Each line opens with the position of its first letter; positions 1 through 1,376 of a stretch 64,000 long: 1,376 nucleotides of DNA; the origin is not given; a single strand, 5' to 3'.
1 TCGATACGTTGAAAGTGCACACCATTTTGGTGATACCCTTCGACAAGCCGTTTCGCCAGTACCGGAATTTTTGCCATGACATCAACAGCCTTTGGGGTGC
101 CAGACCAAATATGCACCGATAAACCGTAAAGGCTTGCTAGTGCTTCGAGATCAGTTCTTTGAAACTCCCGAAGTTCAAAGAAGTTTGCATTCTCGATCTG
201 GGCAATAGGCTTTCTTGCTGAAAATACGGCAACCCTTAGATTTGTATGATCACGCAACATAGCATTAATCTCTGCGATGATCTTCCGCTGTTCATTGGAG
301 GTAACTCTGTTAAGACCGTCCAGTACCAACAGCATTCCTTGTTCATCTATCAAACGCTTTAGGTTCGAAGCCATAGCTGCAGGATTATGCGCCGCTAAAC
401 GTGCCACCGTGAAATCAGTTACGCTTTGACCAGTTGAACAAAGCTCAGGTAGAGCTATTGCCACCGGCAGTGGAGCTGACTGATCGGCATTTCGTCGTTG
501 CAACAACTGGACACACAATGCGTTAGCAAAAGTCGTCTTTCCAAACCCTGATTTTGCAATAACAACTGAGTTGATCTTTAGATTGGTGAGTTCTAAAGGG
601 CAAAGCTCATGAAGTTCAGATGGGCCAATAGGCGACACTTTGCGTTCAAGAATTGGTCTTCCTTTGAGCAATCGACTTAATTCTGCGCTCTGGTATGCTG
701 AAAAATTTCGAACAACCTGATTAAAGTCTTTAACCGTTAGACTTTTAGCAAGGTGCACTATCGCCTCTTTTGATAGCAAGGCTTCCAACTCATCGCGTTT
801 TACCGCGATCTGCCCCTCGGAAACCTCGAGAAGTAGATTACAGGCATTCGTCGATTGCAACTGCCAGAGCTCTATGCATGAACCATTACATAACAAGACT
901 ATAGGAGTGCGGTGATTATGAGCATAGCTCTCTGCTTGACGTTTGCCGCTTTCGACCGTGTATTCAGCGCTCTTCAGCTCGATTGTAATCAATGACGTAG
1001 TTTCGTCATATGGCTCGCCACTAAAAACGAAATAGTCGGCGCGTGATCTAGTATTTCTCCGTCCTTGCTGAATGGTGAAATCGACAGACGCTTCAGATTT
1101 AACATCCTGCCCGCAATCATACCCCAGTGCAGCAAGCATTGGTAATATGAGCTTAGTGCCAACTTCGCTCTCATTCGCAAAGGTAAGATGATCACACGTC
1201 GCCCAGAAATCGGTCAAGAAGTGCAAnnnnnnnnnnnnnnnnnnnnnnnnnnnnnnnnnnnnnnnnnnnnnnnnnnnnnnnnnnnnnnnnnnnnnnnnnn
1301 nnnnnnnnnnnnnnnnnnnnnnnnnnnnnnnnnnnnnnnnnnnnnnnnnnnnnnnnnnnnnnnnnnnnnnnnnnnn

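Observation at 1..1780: PD-(D/E)xK-NACHT (bacterial NLR-like) gene overlapping the stop of a serine resolvase gene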

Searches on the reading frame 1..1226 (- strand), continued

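Call 75: search_protein_families(library=pfam, proteins=[P0156, L016:4791-5387:+, L016:2917-4566:+, L016:4757-5242:+, L001:4935-5633:-, L001:2341-3741:+, L001:4269-4772:+, L026:6938-7543:+], max_evalue=0.01)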
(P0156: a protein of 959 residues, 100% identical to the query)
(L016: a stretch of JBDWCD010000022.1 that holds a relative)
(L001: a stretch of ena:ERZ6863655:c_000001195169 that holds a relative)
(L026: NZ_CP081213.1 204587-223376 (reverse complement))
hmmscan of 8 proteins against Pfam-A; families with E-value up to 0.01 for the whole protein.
P0156 (959 aa): 5 families
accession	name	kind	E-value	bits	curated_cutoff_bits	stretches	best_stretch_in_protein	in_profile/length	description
PF13588.12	HSDR_N_2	-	2.5e-05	24.8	25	1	40-123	21-99/110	Type I restriction enzyme R protein N terminus (HSDR_N)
PF05729.18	NACHT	-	6.1e-05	23.4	26.7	1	219-359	5-158/167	NACHT domain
PF04313.20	HSDR_N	-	0.0033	17.7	25.1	0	47-102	118-165/198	Type I restriction enzyme R protein N terminus (HSDR_N)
PF20720.3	nSTAND3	-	0.0074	16.4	27.2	0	218-352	21-128/155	Novel STAND NTPase 3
PF13401.12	AAA_22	-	0.0081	16.9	27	0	218-330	9-119/130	AAA domain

L016:4791-5387:+ (198 aa): 0 families

L016:2917-4566:+ (549 aa): 1 family
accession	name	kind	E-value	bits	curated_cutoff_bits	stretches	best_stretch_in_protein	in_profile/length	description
PF00118.29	Cpn60_TCP1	-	2.4e-81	274.3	34.3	1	23-523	1-488/490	TCP-1/cpn60 chaperonin family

L016:4757-5242:+ (161 aa): 0 families

L001:4935-5633:- (232 aa): 0 families

L001:2341-3741:+ (466 aa): 0 families

L001:4269-4772:+ (167 aa): 0 families

L026:6938-7543:+ (201 aa): 5 families
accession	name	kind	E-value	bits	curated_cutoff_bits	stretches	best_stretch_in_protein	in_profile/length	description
PF01381.28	HTH_3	-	4.4e-09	36.7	23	1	22-71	3-52/55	Helix-turn-helix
PF13560.12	HTH_31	-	4.3e-07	30.6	27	1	22-61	8-47/64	Helix-turn-helix domain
PF20432.4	Xre-like-HTH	-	5e-05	24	25.8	1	20-53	15-47/63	Antitoxin Xre-like helix-turn-helix domain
PF22495.2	HTH_92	-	0.0033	17.1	27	0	22-60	2-39/45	RsaL-like HTH domain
PF15731.11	MqsA_antitoxin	-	0.0092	16.5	30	0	14-59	68-113/131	Antitoxin component of bacterial toxin-antitoxin system, MqsA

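Call 81: find_homologous_proteins(query=A2, max_evalue=1e-20)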
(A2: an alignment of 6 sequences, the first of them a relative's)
Query A2 (6 sequences) (959 aa, profile of the alignment): 6 proteins with E <= 1e-20 among 8000 candidates.
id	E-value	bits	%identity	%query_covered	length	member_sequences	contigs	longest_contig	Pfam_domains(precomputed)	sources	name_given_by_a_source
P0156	0.0e+0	1653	100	100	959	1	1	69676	PF13588.13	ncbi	ncbi:MAG: type I restriction enzyme HsdR N-terminal domain-containing protein [Hyphomicrobiales bact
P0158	0.0e+0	1627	83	99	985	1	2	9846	PF05729.19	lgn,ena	-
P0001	0.0e+0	1620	49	98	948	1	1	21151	PF13588.13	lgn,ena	-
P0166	0.0e+0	1550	46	98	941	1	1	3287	PF13588.13,PF05729.19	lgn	-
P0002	0.0e+0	1402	37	95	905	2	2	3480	PF13588.13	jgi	-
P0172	4.1e-126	441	29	93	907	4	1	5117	PF13588.13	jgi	-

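Call 83: find_encoding_contigs(protein=P0001, flank=10000, max_places=3)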
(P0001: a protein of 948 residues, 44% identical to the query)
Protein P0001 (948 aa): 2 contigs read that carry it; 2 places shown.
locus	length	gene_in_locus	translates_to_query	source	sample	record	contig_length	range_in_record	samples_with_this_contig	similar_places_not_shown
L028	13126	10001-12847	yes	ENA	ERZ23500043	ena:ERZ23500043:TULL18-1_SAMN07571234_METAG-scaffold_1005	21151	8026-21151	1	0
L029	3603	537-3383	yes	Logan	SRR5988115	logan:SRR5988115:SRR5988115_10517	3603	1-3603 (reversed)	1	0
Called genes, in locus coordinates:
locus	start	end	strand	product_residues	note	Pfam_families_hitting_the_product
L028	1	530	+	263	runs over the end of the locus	-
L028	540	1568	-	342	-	PF10463:Peptidase_U49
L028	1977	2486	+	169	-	PF07275:ArdA (weak)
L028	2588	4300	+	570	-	PF02195:ParB_N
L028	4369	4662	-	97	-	PF05016:ParE_toxin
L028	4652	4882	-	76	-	-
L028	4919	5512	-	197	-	PF00239:Resolvase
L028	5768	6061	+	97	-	-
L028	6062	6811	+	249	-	-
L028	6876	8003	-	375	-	PF00805:Pentapeptide (weak)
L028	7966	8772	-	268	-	-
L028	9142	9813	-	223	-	-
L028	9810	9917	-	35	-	-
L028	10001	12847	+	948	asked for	PF13588:HSDR_N_2 (weak)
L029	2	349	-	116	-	?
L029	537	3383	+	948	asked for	PF13588:HSDR_N_2 (weak)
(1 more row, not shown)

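Call 115: list_cluster_members(proteins=[P0156, P0158])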
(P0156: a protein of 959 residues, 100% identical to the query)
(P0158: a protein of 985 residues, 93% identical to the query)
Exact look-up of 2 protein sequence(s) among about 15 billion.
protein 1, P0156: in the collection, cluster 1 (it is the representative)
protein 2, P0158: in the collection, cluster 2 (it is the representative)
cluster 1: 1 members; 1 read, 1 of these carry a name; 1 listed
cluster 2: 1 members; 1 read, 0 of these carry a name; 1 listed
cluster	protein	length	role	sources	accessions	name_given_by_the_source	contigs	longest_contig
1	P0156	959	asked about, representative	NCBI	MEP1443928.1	MAG: type I restriction enzyme HsdR N-terminal domain-containing protein ...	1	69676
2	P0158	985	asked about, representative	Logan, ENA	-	-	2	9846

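Call 124: search_protein_families(library=pfam, proteins=[L019:2293-4035:+, L019:4071-5660:+, L019:9823-10692:+, L019:11087-12688:-, L020:403-5538:-, L020:9192-10073:+, L020:10127-13954:+, L021:5151-5810:-, L021:3241-4311:-, L022:7706-8950:-], max_evalue=0.001)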
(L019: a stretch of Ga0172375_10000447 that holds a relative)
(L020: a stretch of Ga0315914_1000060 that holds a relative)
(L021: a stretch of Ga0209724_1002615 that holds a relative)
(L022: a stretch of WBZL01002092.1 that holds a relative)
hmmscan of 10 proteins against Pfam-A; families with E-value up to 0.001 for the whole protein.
L019:2293-4035:+ (581 aa): 3 families
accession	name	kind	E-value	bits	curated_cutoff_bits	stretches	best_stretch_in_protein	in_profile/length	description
PF00664.28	ABC_membrane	-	1.7e-48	166.1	28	1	23-286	1-269/274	ABC transporter transmembrane region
PF00005.33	ABC_tran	-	5.2e-34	118.2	25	1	352-502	1-137/137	ABC transporter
PF02463.25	SMC_N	-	3.2e-09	37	40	1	380-544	98-211/220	RecF/RecN/SMC N terminal domain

L019:4071-5660:+ (530 aa): 1 family
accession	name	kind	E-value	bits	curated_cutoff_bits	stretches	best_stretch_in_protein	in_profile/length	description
PF00881.29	Nitroreductase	-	1.5e-14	54.9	23.5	1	317-512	1-166/167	Nitroreductase family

L019:9823-10692:+ (290 aa): 1 family
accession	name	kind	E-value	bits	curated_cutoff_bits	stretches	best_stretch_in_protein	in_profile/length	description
PF00581.25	Rhodanese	-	1.9e-28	99.3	22.2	2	8-129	1-101/102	Rhodanese-like domain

L019:11087-12688:- (534 aa): 1 family
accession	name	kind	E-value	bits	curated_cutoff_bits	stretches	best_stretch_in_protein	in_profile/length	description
PF02696.19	SelO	-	7.2e-125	417.8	22.8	1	40-498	18-463/466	Protein adenylyltransferase SelO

L020:403-5538:- (1712 aa): 0 families

L020:9192-10073:+ (294 aa): 1 family
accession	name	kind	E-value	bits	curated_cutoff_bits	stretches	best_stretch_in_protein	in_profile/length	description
PF11185.13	DUF2971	-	5.7e-10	40.8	22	1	120-219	1-89/89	Protein of unknown function (DUF2971)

L020:10127-13954:+ (1276 aa): 1 family
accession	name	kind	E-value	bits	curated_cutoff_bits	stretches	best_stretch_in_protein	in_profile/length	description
PF13191.12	AAA_16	-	0.0001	23.3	32.6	1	214-257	4-46/167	AAA ATPase domain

L021:5151-5810:- (220 aa): 2 families
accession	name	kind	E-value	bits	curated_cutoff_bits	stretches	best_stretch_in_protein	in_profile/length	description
PF08722.17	Tn7_TnsA-like_N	-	2.7e-14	53.9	26.5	1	43-125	1-84/85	TnsA-like endonuclease N terminal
PF08721.17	Tn7_Tnp_TnsA_C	-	2.8e-06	28.1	23.4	1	128-203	1-83/83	TnsA endonuclease C terminal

L021:3241-4311:- (357 aa): 1 family
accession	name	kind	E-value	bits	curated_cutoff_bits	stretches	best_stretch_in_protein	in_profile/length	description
PF09299.17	Mu-transpos_C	-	6.9e-06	26.4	21.7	1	180-247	2-58/61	Mu transposase, C-terminal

L022:7706-8950:- (415 aa): 0 families
